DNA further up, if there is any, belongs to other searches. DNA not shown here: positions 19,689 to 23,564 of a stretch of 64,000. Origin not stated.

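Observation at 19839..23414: ECF sigma-factor domain translationally fused to a TM helix and ~1000 aa of CarbopepD-like extracytoplasmic repeats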

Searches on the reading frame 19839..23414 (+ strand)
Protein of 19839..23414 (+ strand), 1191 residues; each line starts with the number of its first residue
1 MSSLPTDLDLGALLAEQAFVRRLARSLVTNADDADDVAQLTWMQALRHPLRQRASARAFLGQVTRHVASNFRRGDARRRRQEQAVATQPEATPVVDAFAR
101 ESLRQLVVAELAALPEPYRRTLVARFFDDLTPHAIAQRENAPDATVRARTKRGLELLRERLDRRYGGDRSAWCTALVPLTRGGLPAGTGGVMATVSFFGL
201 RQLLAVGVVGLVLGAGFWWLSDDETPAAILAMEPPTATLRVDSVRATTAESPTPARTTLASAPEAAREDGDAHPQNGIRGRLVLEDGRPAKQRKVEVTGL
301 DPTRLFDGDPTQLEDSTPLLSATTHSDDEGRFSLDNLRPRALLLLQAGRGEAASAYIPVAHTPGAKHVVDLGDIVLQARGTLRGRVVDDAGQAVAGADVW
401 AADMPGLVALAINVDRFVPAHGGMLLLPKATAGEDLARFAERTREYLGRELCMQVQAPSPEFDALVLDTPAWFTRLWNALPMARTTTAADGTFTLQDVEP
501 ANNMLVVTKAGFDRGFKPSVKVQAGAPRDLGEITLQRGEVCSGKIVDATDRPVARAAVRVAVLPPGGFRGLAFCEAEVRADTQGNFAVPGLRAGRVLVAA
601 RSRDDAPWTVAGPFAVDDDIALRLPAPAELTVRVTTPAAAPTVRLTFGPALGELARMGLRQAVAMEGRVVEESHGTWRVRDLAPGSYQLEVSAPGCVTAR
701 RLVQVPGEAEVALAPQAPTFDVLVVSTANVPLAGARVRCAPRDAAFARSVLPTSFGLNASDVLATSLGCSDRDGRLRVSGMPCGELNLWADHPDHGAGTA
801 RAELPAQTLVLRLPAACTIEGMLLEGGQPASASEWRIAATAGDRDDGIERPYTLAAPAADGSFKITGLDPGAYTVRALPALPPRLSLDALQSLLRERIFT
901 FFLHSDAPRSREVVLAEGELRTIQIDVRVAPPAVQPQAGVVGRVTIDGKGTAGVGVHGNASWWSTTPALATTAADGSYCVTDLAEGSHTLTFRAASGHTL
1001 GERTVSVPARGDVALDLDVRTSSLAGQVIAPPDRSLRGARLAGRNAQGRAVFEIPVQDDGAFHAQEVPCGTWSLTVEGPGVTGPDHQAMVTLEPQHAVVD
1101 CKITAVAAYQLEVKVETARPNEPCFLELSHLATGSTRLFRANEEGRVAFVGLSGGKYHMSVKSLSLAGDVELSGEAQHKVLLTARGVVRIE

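Call 3: search_protein_families(library=pfam, proteins=[window:19839-23414:+], max_evalue=0.1)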
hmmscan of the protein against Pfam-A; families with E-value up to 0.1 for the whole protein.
window:19839-23414:+ (1191 aa): 15 families
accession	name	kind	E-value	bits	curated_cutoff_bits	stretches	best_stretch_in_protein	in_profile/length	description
PF13620.12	CarboxypepD_reg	-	4e-49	165.3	32.3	5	483-536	30-82/82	Carboxypeptidase regulatory-like domain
PF09430.16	EMC7_beta-sandw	-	3.6e-13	50.2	26.6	0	1051-1113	20-80/122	ER membrane protein complex subunit 7, beta-sandwich domain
PF13715.12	CarbopepD_reg_2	-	2.3e-12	47.2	32.2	0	966-1013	24-70/88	CarboxypepD_reg-like domain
PF17210.9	SdrD_B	-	7e-10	39.5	29.7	1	949-1008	22-80/112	SdrD B-like domain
PF14686.12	fn3_3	-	2e-08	34.3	24.4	0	673-699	33-59/75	Polysaccharide lyase family 4, domain II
PF00775.27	Dioxygenase_C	-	2.1e-07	31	27.3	0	660-693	69-102/182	Dioxygenase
PF04542.20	Sigma70_r2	-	2.6e-07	30.8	24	1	17-77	6-70/71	Sigma-70 region 2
PF08281.18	Sigma70_r4_2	-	1.9e-06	27.9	25.7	1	106-156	3-53/54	Sigma-70, region 4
PF04545.22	Sigma70_r4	-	3.7e-05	23.6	24.1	1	111-159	2-50/50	Sigma-70, region 4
PF17802.7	SpaA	-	9.3e-05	23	23.1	0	858-876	39-57/91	Prealbumin-like fold domain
PF24421.1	Ig_J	-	0.0019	18.7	29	0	971-997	61-87/104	Tip attachment protein J, Ig-like domain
PF10670.15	DUF4198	-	0.0037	17.9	34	0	550-603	157-208/209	Domain of unknown function (DUF4198)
PF19077.6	Big_13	-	0.021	15.7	27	0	970-994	56-83/102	Bacterial Ig-like domain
PF13554.12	Phage_tail_terminator_5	-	0.077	13.6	27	0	354-403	34-83/127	Phage tail terminator protein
PF20598.4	DUF6795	-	0.099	13.4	27.4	0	940-978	1-41/103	Domain of unknown function (DUF6795)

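Call 9: search_protein_families(library=ncbifam, proteins=[window:19839-23414:+], max_evalue=0.01)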
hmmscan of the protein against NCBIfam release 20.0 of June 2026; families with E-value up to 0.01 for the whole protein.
window:19839-23414:+ (1191 aa): 41 families (the best 25 are shown)
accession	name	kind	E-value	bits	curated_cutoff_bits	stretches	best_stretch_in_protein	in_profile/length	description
TIGR02983.1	SigE-fam_strep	subfamily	1.4e-15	57.5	141.55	1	18-163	17-160/162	SigE family RNA polymerase sigma factor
NF009172.0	PRK12519.1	subfamily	1e-11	44.8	222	1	19-162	41-190/194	RNA polymerase sigma factor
NF008888.0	PRK11922.1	equivalog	3.5e-11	43.2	204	1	22-165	45-200/231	RNA polymerase sigma factor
TIGR02985.1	Sig70_bacteroi1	subfamily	7.6e-11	42.5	126.4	1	20-161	14-162/162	RNA polymerase sigma-70 factor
TIGR02937.1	sigma70-ECF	superfamily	8.1e-11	41.8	42.9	1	18-161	12-165/165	sigma-70 family RNA polymerase sigma factor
NF009189.0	PRK12537.1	equivalog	3e-10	39.9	261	1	20-161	40-181/182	RNA polymerase sigma factor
NF007227.0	PRK09645.1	subfamily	4.1e-10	39.8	202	1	21-162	27-171/177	sigma-70 family RNA polymerase sigma factor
NF053879.1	RNAPolSigSigVBac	equivalog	6.5e-10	38.9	190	1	15-162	12-156/160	RNA polymerase sigma factor SigV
TIGR02989.1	Sig-70_gvs1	subfamily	2.6e-09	37.2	124.55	1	14-158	8-155/158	RNA polymerase sigma-70 factor, Rhodopirellula/Verrucomicrobium family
NF007223.0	PRK09641.1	equivalog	4.3e-08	33.2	209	1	96-163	119-186/187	RNA polymerase sigma factor SigW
NF009185.0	PRK12533.1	equivalog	5.2e-08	32.8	248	1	22-162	44-194/231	RNA polymerase sigma factor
TIGR02948.1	SigW_bacill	equivalog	1.2e-07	31.9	243.1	1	92-162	115-185/187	RNA polymerase sigma factor SigW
NF058625.1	sigma_PG0214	equivalog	1.3e-07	31.5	130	1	21-164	18-164/170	GFO_1088 family ECF-type sigma factor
NF009166.1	PRK12513.1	equivalog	1.3e-07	31.5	206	1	26-162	41-187/193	RNA polymerase sigma factor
NF009190.0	PRK12538.1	equivalog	4e-07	29.9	303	1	23-164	79-222/233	RNA polymerase sigma factor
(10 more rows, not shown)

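Call 10: find_homologous_proteins(query=window:19839-23414:+, max_evalue=0.00001)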
Query window:19839-23414:+ (1191 aa): 62 proteins with E <= 0.00001 among 8000 candidates.
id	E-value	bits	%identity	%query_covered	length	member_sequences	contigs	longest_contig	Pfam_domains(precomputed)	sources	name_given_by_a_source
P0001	0.0e+0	2633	100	100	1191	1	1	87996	PF13715.13,PF14686.13,PF04542.21,PF00775.28,PF13620.13,PF08281.19,PF09430.17,PF22904.4,PF17210.10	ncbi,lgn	-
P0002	0.0e+0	1032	48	100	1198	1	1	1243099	PF10670.16,PF13715.13,PF14686.13,PF17802.8,PF04545.23,PF13620.13,PF08281.19,PF09430.17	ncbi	ncbi:MAG: sigma-70 family RNA polymerase sigma factor [Planctomycetota bacterium]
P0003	8.5e-296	1002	48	100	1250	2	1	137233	PF10670.16,PF04545.23,PF04542.21,PF13620.13,PF08281.19,PF09430.17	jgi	-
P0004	6.5e-290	983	55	76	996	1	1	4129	PF10670.16,PF13715.13,PF13620.13,PF09430.17,PF17210.10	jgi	jgi:hypothetical protein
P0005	2.4e-240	819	43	97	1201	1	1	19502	PF10670.16,PF13715.13,PF14686.13,PF04542.21,PF13620.13,PF08281.19,PF09430.17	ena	-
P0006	2.8e-236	805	42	97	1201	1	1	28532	PF10670.16,PF13715.13,PF04545.23,PF13620.13,PF08281.19,PF09430.17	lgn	-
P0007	1.4e-235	803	42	100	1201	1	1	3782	PF10670.16,PF13715.13,PF04545.23,PF04542.21,PF00775.28,PF13620.13,PF08281.19,PF09430.17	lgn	-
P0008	5.1e-157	543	36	91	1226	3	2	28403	PF10670.16,PF14686.13,PF04545.23,PF04542.21,PF13620.13,PF08281.19,PF09430.17,PF22904.4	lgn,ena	-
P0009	1.1e-123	432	35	83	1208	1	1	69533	PF10670.16,PF04542.21,PF13620.13,PF08281.19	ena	-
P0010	2.7e-62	229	29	67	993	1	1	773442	PF10670.16,PF13715.13,PF02369.23,PF00576.28,PF14686.13,PF20598.5,PF00775.28,PF13620.13,PF09430.17,PF22904.4,PF17210.10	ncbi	ncbi:MAG: carboxypeptidase-like regulatory domain-containing protein [Planctomycetota bacterium]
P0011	6.5e-41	158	50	14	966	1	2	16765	PF10670.16,PF13715.13,PF14686.13,PF04545.23,PF04542.21,PF00775.28,PF13620.13,PF08281.19,PF22904.4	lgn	-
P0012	1.1e-34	138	51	15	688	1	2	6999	PF04545.23,PF04542.21,PF13620.13,PF08281.19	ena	-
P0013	1.5e-34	137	34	34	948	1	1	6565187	PF17789.8,PF04545.23,PF04542.21,PF13620.13,PF08281.19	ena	-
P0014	6.5e-34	135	44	15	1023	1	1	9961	PF17802.8,PF04542.21,PF00775.28,PF13620.13,PF08281.19,PF17210.10,PF10670.16,PF13715.13,PF02369.23,PF14686.13,PF20598.5,PF15976.12,PF04545.23,PF09430.17,PF22904.4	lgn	-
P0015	3.9e-31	126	34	33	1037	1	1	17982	PF13715.13,PF01060.30,PF02369.23,PF04545.23,PF04542.21,PF13620.13,PF08281.19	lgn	-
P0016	1.7e-30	124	29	53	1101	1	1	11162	PF10670.16,PF04545.23,PF04542.21,PF13620.13,PF08281.19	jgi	jgi:RNA polymerase sigma-70 factor (ECF subfamily)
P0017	3.8e-29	119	46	14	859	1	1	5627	PF04545.23,PF04542.21,PF13620.13,PF08281.19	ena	-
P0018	5.9e-29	119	46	15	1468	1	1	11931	PF17802.8,PF04542.21,PF00775.28,PF13620.13,PF08281.19,PF17210.10,PF10670.16,PF13715.13,PF02369.23,PF14686.13,PF20598.5,PF15976.12,PF04545.23,PF09430.17,PF22904.4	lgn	-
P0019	6.8e-29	119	35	25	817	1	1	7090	PF02369.23,PF04545.23,PF04542.21,PF13620.13,PF08281.19,PF24107.2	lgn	-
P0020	2.6e-28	117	33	7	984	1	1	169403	PF10670.16,PF13715.13,PF02369.23,PF20598.5,PF15976.12,PF04542.21,PF13620.13,PF08281.19,PF22904.4,PF17210.10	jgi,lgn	jgi:RNA polymerase sigma-70 factor (ECF subfamily)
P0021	1.8e-27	114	33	33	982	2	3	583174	PF10670.16,PF13715.13,PF02369.23,PF20598.5,PF04542.21,PF13620.13,PF08281.19,PF22904.4,PF17210.10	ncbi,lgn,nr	ncbi:MAG: sigma-70 family RNA polymerase sigma factor [Planctomycetes bacterium]|nr:sigma-70 family 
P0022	1.9e-27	114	28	47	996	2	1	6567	PF10670.16,PF13715.13,PF02369.23,PF20598.5,PF04545.23,PF04542.21,PF00775.28,PF13620.13,PF08281.19,PF22904.4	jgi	jgi:RNA polymerase sigma-70 factor (ECF subfamily)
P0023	2.2e-26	110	38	14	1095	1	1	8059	PF04542.21,PF00775.28,PF13620.13,PF08281.19,PF17210.10,PF10670.16,PF13715.13,PF02369.23,PF20598.5,PF15976.12,PF04545.23,PF22904.4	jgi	jgi:RNA polymerase sigma-70 factor (ECF subfamily)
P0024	7.4e-26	108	39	16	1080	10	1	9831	PF04542.21,PF13620.13,PF08281.19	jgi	jgi:RNA polymerase sigma factor (sigma-70 family)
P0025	6.3e-24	102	41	16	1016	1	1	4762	PF10670.16,PF25020.2,PF04545.23,PF04542.21,PF13620.13,PF08281.19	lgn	-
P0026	1.2e-23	101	31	34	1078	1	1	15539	PF10670.16,PF04542.21,PF13620.13,PF08281.19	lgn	-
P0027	1.3e-23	101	34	33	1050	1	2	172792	PF20598.5,PF04545.23,PF13620.13,PF08281.19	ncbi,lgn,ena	-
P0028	1.9e-23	101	28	47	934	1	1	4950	PF17802.8,PF00775.28,PF13620.13,PF08281.19,PF17210.10,PF13715.13,PF25020.2,PF02369.23,PF14686.13,PF20598.5,PF15976.12,PF04545.23,PF22904.4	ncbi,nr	ncbi:MAG TPA: sigma-70 family RNA polymerase sigma factor [Planctomycetota bacterium]|nr:sigma-70 fa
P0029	5.5e-23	99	35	21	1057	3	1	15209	PF04545.23,PF13620.13,PF08281.19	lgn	-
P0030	6.4e-23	99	42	15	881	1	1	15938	PF04545.23,PF13620.13,PF08281.19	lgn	-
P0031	7.7e-23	99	44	15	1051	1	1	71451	PF13715.13,PF02369.23,PF04545.23,PF04542.21,PF13620.13,PF08281.19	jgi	jgi:RNA polymerase sigma factor (sigma-70 family)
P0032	4.7e-22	96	32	32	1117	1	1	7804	PF17820.8,PF07210.19,PF17802.8,PF04542.21,PF13620.13,PF08281.19,PF17210.10,PF10670.16,PF13715.13,PF25020.2,PF02369.23,PF13180.13,PF14686.13,PF20598.5,PF04545.23,PF22904.4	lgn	-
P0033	1.6e-21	94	46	11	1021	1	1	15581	PF04542.21,PF13620.13,PF08281.19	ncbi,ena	-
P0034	3.9e-21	93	43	14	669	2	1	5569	PF04545.23,PF04542.21,PF08281.19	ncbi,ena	-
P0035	4.0e-21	93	41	14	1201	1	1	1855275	PF13715.13,PF02369.23,PF07210.19,PF04542.21,PF13620.13,PF08281.19,PF24107.2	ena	-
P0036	4.1e-21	93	32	21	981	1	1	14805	PF10670.16,PF13715.13,PF02369.23,PF20598.5,PF04545.23,PF00775.28,PF13620.13,PF08281.19,PF22904.4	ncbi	-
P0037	1.1e-20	91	40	14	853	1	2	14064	PF10670.16,PF04545.23,PF04542.21,PF13620.13,PF08281.19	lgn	-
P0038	1.5e-20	91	41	15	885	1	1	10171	PF13715.13,PF25020.2,PF02369.23,PF15976.12,PF04542.21,PF13620.13,PF08281.19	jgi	jgi:RNA polymerase sigma-70 factor (ECF subfamily)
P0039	1.8e-20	91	43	14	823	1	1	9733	PF13620.13,PF08281.19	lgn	-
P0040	2.0e-20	91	38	16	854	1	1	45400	PF04542.21,PF13620.13,PF08281.19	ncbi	-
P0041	1.1e-19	88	31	31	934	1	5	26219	PF17802.8,PF04542.21,PF00775.28,PF13620.13,PF08281.19,PF17210.10,PF10670.16,PF13715.13,PF25020.2,PF02369.23,PF14686.13,PF20598.5,PF15976.12,PF04545.23,PF22904.4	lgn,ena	-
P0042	1.1e-19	88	37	16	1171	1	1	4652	PF13715.13,PF17789.8,PF02369.23,PF15976.12,PF04545.23,PF00775.28,PF13620.13,PF08281.19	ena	-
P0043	6.1e-19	86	37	13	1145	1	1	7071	PF17820.8,PF07210.19,PF00775.28,PF13620.13,PF08281.19,PF17210.10,PF10670.16,PF13715.13,PF02369.23,PF11974.15,PF13180.13,PF14686.13,PF20598.5,PF04545.23,PF22904.4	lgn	-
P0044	7.5e-19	85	27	90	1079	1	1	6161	PF04545.23,PF13620.13,PF08281.19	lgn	-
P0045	1.9e-18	84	40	15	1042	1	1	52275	PF04545.23,PF04542.21,PF13620.13,PF08281.19,PF22904.4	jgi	jgi:RNA polymerase sigma factor (sigma-70 family)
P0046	3.1e-17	80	40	14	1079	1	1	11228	PF04545.23,PF13620.13,PF08281.19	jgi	jgi:RNA polymerase sigma factor (sigma-70 family)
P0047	7.5e-17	79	28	19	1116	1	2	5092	PF13715.13,PF17789.8,PF25020.2,PF02369.23,PF20598.5,PF15976.12,PF00775.28,PF13620.13,PF08281.19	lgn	-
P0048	1.7e-16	78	29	33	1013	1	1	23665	PF04542.21,PF13620.13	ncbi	ncbi:MAG: sigma-70 family RNA polymerase sigma factor [Planctomycetota bacterium]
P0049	2.1e-16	77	38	16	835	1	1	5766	PF04545.23,PF13620.13,PF08281.19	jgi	jgi:RNA polymerase sigma factor (sigma-70 family)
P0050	4.4e-16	76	37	13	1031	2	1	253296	PF13715.13,PF25020.2,PF02369.23,PF04545.23,PF04542.21,PF13620.13,PF08281.19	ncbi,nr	ncbi:MAG: sigma-70 family RNA polymerase sigma factor [Planctomycetes bacterium]|nr:sigma-70 family 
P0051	4.5e-16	76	40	13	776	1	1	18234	PF13715.13,PF15976.12,PF04545.23,PF04542.21,PF13620.13,PF08281.19,PF24107.2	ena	-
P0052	1.3e-14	71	41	12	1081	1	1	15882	PF04545.23,PF04542.21,PF13620.13,PF08281.19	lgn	-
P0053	2.9e-13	67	35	11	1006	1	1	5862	PF13715.13,PF02369.23,PF13620.13,PF08281.19,PF17210.10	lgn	-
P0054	3.8e-13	66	38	14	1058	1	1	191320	PF02369.23,PF04542.21,PF13620.13,PF08281.19,PF24107.2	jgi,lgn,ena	-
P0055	4.9e-13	66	23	22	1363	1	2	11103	PF08400.17,PF08308.18,PF17802.8,PF00775.28,PF13620.13,PF17210.10,PF10670.16,PF13715.13,PF25020.2,PF02369.23,PF14686.13,PF20598.5,PF15976.12,PF09430.17,PF22904.4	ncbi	-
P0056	5.5e-12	63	26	82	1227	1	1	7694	PF10670.16,PF13715.13,PF02369.23,PF11974.15,PF04542.21,PF13620.13,PF08281.19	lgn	-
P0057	2.5e-9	54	29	32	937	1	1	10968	PF13384.13,PF13518.13,PF04542.21,PF00775.28,PF13620.13,PF08281.19,PF10670.16,PF13715.13,PF02369.23,PF11974.15,PF15976.12,PF04545.23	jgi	jgi:RNA polymerase sigma factor (sigma-70 family)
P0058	4.2e-8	50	30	27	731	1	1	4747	PF04542.21,PF13620.13,PF08281.19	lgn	-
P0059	9.1e-8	49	31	28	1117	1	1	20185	PF17802.8,PF23193.2,PF13620.13,PF17210.10,PF10670.16,PF13715.13,PF25020.2,PF02369.23,PF14686.13,PF20598.5,PF15976.12,PF09430.17,PF22904.4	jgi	jgi:hypothetical protein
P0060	9.4e-8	49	35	12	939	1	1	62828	PF04542.21,PF00775.28,PF13620.13,PF08281.19,PF24107.2,PF10670.16,PF13715.13,PF01060.30,PF02369.23,PF11974.15,PF20598.5,PF15976.12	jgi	jgi:RNA polymerase sigma factor (sigma-70 family)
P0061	3.1e-7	47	37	7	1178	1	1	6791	PF17802.8,PF00775.28,PF13620.13,PF17210.10,PF24107.2,PF10670.16,PF13715.13,PF25020.2,PF02369.23,PF14686.13,PF20598.5,PF15976.12,PF22904.4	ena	-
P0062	8.7e-6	42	36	12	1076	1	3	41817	PF13715.13,PF02369.23,PF04545.23,PF04542.21,PF13620.13,PF08281.19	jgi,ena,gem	-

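Call 24: find_encoding_contigs(protein=P0002, flank=10000, max_places=2)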
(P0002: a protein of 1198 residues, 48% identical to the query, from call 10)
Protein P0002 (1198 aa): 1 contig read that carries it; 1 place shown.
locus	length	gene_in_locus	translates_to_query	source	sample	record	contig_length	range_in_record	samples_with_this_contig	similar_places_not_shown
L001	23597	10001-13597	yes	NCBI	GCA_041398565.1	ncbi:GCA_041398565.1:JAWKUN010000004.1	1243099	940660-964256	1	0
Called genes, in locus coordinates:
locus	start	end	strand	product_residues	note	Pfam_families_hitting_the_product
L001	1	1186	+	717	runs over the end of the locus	PF10459:Peptidase_S46, PF13365:Trypsin_2 (faint)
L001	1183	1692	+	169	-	PF13302:Acetyltransf_3 (weak), PF13420:Acetyltransf_4, PF00583:Acetyltransf_1, PF13508:Acetyltransf_7 (weak)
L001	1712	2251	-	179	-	PF00156:Pribosyltran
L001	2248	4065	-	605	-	PF00753:Lactamase_B, PF00932:LTD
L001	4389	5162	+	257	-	PF14681:UPRTase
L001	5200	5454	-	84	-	-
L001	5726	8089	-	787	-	-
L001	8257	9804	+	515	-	PF22842:Pel9A-like_beta_helix (weak), PF13229:Beta_helix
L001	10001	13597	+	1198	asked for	PF04545:Sigma70_r4, PF08281:Sigma70_r4_2, PF10670:DUF4198 (faint), PF09430:EMC7_beta-sandw (faint), PF13715:CarbopepD_reg_2 (faint), PF14686:fn3_3 (faint), PF17802:SpaA (faint), PF13620:CarboxypepD_reg (weak)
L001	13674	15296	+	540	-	PF07690:MFS_1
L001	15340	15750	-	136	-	-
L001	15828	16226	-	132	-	-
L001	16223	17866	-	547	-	PF13620:CarboxypepD_reg (faint)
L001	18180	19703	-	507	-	-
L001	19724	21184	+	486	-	-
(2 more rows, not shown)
